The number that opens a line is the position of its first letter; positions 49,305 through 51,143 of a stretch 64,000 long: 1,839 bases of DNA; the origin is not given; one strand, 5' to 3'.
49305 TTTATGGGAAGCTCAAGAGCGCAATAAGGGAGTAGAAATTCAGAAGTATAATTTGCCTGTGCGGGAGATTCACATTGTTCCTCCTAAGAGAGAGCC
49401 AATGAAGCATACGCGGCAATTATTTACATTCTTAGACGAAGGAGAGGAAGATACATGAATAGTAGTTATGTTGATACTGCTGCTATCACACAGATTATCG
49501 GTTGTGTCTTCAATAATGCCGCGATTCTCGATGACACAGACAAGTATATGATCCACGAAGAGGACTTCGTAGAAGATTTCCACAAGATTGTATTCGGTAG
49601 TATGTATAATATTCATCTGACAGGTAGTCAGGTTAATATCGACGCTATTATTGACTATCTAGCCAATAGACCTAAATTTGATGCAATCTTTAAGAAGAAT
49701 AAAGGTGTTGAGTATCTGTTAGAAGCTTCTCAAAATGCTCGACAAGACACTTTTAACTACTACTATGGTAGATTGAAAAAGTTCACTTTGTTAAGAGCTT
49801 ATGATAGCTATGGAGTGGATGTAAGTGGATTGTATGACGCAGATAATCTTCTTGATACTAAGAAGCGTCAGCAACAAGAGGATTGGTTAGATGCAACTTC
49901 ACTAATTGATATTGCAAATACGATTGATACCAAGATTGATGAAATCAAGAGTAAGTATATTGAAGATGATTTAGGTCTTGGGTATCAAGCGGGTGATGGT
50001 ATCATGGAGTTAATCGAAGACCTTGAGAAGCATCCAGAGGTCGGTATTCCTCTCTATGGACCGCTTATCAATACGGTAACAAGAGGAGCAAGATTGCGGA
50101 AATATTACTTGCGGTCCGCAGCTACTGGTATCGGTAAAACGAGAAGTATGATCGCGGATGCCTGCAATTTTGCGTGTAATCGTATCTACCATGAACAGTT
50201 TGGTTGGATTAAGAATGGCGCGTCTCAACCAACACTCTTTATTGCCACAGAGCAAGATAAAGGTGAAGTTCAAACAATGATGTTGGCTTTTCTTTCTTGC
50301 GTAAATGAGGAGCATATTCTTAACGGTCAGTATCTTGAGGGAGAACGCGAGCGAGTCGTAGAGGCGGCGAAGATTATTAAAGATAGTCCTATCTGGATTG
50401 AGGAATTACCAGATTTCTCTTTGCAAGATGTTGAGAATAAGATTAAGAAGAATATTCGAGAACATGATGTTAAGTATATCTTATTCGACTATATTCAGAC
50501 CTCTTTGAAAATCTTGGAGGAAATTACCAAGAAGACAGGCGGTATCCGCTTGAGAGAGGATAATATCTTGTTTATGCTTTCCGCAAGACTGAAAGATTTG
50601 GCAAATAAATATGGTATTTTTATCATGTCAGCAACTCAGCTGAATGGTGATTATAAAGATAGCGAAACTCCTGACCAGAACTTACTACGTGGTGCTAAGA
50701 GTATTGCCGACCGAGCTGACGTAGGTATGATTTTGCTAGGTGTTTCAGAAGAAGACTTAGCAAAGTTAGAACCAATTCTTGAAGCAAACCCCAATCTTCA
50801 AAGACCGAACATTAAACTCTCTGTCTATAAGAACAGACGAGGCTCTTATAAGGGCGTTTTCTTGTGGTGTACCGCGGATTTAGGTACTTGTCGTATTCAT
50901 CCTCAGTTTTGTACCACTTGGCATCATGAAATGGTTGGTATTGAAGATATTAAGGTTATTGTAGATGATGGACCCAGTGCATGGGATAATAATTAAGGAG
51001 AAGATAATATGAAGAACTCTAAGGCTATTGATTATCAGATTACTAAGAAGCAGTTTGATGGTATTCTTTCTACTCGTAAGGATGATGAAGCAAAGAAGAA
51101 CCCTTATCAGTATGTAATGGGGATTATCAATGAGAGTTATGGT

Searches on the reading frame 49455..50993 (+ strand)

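Call 43: search_protein_families(library=pfam, proteins=[window:49455-50993:+], max_evalue=0.0001)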
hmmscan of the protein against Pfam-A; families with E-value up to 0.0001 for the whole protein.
window:49455-50993:+ (513 aa): 2 families
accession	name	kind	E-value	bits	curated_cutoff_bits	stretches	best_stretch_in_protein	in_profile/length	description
PF03796.21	DnaB_C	-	4e-19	69.4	27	1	205-470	9-244/255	DnaB-like helicase C terminal domain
PF00772.26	DnaB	-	5.4e-08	33.2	23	1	13-103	11-97/103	DnaB-like helicase N terminal domain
